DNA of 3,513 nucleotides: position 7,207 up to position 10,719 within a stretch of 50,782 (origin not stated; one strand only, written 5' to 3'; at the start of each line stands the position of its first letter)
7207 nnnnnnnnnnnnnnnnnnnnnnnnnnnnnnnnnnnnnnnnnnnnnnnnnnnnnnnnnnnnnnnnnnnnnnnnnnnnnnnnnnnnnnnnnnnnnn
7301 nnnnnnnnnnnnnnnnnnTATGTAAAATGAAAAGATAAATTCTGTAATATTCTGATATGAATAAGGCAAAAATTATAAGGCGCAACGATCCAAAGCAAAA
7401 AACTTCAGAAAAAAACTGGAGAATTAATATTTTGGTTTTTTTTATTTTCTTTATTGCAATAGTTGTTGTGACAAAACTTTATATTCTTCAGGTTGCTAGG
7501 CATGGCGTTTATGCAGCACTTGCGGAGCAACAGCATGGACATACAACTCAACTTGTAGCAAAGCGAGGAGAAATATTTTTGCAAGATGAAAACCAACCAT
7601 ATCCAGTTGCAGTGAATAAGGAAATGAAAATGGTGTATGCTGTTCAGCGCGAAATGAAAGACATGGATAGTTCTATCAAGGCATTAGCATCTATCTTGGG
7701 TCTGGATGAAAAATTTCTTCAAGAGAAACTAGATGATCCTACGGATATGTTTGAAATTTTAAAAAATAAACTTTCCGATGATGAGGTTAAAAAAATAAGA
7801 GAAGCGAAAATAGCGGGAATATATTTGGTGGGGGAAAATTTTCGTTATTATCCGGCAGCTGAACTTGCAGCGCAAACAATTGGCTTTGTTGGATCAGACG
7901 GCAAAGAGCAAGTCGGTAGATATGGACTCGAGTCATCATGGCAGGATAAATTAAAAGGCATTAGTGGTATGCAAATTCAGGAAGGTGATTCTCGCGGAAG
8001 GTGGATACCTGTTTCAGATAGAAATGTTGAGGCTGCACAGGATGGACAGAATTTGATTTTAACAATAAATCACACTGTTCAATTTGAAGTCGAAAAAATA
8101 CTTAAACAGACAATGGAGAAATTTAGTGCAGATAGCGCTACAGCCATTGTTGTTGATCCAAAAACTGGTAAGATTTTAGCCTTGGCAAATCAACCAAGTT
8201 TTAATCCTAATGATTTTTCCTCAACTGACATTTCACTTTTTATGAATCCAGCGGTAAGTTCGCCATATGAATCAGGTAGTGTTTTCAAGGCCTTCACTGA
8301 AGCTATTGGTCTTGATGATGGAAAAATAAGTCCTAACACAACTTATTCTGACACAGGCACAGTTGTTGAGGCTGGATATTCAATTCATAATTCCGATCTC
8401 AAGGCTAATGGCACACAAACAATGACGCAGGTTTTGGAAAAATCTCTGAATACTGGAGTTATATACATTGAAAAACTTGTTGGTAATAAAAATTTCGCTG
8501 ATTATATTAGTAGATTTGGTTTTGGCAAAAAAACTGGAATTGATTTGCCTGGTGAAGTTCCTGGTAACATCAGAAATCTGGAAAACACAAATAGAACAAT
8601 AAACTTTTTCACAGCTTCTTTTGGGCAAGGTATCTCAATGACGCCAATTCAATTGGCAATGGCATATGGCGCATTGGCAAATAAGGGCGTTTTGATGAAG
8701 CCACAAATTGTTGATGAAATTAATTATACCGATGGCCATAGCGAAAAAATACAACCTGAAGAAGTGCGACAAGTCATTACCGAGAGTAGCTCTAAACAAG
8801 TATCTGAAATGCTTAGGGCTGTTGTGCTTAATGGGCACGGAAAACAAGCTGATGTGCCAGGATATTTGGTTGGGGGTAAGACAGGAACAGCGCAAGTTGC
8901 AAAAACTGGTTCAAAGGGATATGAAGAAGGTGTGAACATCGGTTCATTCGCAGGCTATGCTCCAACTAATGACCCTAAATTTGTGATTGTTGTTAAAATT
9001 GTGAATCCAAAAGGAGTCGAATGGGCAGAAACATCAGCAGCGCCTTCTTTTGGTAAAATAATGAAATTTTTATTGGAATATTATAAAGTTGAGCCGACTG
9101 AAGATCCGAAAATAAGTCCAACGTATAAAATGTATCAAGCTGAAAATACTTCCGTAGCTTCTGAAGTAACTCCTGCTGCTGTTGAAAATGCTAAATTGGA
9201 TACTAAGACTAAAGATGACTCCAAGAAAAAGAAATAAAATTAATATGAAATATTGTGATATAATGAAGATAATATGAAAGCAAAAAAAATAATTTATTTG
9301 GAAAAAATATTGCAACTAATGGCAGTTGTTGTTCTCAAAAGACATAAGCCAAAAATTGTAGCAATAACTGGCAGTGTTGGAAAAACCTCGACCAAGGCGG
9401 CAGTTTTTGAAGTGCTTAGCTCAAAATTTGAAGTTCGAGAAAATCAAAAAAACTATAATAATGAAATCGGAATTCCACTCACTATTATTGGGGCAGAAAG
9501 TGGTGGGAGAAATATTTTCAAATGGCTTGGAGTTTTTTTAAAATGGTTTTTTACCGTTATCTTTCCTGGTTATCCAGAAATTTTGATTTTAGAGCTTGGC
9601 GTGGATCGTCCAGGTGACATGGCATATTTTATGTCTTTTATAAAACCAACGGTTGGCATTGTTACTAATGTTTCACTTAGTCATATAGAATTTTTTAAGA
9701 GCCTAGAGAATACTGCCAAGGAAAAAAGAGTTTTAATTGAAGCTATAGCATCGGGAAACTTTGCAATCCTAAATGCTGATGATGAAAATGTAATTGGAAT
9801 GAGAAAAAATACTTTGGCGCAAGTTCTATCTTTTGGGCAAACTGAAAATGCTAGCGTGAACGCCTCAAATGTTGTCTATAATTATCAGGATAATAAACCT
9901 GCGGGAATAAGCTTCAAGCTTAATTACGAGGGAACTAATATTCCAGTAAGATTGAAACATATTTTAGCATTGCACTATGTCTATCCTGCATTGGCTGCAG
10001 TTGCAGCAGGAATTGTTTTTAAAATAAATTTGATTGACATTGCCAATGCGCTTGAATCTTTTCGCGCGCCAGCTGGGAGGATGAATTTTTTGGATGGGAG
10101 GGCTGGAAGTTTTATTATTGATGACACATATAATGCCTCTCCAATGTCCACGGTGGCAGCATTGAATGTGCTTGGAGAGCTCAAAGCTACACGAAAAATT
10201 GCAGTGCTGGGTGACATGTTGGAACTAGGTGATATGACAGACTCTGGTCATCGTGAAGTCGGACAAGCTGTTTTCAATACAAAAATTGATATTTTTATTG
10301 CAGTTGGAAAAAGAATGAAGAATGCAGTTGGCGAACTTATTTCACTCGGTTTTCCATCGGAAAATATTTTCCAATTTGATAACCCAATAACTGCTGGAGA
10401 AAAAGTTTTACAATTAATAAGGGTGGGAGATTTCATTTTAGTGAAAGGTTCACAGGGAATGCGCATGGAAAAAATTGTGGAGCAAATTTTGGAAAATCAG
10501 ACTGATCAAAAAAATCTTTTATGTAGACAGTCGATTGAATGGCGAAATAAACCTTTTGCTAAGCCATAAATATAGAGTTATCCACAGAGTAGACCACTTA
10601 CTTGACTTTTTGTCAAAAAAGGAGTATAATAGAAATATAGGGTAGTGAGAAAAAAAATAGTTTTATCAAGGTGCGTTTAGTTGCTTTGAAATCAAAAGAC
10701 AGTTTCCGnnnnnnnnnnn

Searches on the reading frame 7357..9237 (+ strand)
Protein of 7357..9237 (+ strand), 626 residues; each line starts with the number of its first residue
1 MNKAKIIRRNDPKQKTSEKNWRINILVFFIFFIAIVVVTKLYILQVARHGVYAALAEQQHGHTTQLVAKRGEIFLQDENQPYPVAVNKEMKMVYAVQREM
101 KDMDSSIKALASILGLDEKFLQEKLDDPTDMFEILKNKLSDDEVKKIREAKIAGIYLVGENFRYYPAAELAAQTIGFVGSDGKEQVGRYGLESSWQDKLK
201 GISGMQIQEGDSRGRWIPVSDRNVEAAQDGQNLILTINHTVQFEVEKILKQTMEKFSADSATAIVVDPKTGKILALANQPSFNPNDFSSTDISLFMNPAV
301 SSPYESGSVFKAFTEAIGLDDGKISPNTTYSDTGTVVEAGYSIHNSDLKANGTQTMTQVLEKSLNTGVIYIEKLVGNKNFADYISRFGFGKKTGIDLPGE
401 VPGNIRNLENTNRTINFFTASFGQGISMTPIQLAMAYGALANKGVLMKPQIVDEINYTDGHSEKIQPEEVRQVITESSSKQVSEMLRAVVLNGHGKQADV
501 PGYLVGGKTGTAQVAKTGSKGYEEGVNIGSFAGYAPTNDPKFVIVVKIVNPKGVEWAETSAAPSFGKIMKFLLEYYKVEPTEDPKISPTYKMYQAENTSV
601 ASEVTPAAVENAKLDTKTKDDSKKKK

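Call 70: search_protein_families(library=pfam, proteins=[window:7357-9237:+], max_evalue=0.00001)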
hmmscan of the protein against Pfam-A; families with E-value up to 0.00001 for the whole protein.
window:7357-9237:+ (626 aa): 2 families
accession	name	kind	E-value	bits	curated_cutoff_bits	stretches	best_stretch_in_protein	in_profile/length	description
PF00905.27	Transpeptidase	-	4.6e-79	266.2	22.1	1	262-570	2-299/299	Penicillin binding protein transpeptidase domain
PF03717.20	PBP_dimer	-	2.3e-17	64.4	24.4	1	67-218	3-177/180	Penicillin-binding Protein dimerisation domain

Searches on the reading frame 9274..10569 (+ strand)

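Call 70: search_protein_families(library=pfam, proteins=[window:9274-10569:+], max_evalue=0.00001)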
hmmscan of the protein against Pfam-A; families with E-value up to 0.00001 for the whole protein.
window:9274-10569:+ (431 aa): 2 families
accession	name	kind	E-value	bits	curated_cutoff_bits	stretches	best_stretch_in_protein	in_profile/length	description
PF08245.18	Mur_ligase_M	-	1.1e-28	101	24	1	102-245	58-199/200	Mur ligase middle domain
PF02875.26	Mur_ligase_C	-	7.7e-17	62.8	28.4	1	268-393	1-126/127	Mur ligase, glutamate ligase domain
